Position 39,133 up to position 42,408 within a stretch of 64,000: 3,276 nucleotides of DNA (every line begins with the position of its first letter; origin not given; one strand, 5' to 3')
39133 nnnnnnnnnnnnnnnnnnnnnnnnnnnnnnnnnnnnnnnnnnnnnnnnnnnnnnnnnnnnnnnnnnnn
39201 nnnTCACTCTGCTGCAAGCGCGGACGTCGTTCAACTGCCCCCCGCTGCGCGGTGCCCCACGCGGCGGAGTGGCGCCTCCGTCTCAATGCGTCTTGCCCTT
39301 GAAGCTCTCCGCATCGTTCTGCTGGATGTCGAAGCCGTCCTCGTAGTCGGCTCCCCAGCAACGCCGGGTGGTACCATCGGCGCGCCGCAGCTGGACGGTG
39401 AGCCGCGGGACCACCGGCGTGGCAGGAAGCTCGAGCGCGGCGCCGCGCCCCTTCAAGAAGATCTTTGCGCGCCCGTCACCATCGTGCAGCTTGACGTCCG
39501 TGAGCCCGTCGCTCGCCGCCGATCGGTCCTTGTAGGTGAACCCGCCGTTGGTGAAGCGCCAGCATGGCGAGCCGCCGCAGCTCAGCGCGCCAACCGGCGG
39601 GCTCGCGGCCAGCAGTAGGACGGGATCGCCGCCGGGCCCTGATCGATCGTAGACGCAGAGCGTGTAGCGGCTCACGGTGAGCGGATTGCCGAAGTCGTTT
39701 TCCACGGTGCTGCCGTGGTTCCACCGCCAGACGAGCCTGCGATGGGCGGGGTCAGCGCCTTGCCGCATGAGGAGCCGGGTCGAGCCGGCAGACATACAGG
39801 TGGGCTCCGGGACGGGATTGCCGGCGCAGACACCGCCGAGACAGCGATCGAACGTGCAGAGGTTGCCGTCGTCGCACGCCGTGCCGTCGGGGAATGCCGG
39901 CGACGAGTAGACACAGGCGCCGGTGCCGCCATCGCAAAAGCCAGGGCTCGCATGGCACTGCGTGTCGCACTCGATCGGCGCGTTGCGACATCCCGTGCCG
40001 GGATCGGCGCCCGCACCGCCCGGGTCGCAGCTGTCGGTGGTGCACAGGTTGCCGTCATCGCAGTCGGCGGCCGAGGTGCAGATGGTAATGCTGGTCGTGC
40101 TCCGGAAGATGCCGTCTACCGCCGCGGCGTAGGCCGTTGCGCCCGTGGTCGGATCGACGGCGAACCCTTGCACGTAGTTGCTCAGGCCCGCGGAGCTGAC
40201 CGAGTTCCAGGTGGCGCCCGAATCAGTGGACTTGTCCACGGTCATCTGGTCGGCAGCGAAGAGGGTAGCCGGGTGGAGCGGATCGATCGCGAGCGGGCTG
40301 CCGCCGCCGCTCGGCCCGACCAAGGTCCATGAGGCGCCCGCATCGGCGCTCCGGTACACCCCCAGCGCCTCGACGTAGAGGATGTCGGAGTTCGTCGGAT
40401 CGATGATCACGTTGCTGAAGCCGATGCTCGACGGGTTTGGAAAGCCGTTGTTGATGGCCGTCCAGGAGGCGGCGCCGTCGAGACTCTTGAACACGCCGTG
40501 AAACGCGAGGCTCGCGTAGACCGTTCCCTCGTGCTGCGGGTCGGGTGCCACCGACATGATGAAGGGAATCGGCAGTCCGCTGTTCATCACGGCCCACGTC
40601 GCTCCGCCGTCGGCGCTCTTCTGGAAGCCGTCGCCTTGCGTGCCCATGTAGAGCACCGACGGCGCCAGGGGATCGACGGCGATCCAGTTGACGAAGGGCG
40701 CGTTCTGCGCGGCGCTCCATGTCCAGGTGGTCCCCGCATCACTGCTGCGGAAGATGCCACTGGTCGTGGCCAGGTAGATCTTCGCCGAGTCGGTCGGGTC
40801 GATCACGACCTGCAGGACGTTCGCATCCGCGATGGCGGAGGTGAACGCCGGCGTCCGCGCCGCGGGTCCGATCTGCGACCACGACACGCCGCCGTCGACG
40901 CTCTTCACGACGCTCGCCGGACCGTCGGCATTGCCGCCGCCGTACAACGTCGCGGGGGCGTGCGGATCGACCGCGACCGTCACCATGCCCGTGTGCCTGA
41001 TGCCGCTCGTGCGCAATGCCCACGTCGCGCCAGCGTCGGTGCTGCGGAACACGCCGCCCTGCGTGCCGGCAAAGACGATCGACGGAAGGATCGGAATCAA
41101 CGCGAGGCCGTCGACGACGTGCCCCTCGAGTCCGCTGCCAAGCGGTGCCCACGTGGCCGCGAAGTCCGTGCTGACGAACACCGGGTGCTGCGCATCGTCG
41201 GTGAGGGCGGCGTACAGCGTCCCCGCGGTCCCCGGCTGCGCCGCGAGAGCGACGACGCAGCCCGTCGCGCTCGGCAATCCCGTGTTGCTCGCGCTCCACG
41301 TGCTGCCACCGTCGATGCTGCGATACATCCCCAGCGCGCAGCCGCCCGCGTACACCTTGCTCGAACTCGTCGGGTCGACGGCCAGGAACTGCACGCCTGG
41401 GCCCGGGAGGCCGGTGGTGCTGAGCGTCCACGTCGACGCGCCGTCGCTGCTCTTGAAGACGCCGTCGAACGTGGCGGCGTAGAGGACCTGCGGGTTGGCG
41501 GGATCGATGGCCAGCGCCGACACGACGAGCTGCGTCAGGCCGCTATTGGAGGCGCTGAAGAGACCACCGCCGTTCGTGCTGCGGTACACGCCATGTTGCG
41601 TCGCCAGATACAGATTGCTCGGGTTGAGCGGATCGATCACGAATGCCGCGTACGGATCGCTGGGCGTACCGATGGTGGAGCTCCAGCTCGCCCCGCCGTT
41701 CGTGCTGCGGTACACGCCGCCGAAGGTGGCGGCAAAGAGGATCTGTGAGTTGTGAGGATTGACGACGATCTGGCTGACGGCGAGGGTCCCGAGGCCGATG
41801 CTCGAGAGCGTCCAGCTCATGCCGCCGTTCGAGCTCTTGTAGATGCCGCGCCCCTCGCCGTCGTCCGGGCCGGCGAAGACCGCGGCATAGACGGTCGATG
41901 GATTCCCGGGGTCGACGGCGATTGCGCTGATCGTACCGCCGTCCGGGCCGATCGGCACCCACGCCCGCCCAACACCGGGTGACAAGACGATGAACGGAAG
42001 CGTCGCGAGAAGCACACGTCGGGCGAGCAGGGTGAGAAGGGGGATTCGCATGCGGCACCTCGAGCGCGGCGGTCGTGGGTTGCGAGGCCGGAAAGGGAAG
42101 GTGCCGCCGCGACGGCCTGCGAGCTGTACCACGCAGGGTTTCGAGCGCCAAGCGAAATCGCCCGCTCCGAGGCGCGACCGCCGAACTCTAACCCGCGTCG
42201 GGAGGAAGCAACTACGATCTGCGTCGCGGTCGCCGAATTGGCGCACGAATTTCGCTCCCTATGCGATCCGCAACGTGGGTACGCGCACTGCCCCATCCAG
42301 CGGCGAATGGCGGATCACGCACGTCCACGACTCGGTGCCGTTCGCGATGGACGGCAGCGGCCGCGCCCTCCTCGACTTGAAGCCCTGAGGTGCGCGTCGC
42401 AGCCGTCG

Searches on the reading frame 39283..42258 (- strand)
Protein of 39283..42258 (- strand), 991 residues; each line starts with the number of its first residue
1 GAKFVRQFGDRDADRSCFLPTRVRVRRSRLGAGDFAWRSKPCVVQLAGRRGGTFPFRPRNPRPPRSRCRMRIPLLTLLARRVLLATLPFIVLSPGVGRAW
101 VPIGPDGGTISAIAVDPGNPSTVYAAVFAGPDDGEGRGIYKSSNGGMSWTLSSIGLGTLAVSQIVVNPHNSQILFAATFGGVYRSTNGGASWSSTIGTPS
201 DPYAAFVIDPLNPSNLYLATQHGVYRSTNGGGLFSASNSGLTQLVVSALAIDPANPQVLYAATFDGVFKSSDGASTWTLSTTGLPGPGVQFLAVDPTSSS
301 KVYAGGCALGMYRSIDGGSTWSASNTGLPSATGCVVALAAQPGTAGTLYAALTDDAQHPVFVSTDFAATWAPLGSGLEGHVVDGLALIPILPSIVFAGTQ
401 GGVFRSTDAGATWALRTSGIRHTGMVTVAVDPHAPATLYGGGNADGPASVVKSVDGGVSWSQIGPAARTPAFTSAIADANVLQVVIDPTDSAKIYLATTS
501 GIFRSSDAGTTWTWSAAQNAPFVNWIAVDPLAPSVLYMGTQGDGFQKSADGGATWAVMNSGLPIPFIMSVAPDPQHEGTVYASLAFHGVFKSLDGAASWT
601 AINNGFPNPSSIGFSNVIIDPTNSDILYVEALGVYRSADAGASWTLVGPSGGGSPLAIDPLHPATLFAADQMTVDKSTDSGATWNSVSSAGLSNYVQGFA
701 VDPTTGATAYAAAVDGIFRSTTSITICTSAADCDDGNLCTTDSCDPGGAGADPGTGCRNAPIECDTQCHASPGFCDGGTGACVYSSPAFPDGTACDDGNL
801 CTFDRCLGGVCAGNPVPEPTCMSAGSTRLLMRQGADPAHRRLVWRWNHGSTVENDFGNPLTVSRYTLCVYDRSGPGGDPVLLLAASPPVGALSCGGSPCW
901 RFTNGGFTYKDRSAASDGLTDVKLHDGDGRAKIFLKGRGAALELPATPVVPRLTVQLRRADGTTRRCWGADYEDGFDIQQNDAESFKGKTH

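Call 9: search_protein_families(library=pfam, proteins=[window:39283-42258:-], max_evalue=0.001)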
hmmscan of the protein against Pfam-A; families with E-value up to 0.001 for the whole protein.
window:39283-42258:- (991 aa): 6 families
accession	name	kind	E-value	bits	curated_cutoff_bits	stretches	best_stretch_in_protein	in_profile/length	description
PF15902.12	Sortilin-Vps10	-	1.1e-26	94.1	33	1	267-375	3-114/446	Sortilin, neurotensin receptor 3,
PF14870.12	PSII_BNR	-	1e-09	38.5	27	0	397-517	34-142/303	Photosynthesis system II assembly factor YCF48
PF02012.26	BNR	-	4.1e-09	35.5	27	0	312-322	1-11/12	BNR/Asp-box repeat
PF19755.4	DUF6242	-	1.3e-07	32.2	29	0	128-192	158-217/217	Domain of unknown function (DUF6242)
PF13088.12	BNR_2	-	9.7e-05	22.3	31.4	0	401-522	82-208/277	BNR repeat-like domain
PF00526.23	Dicty_CTDC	-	0.00087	19.5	27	1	732-746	1-15/24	Dictyostelium (slime mold) repeat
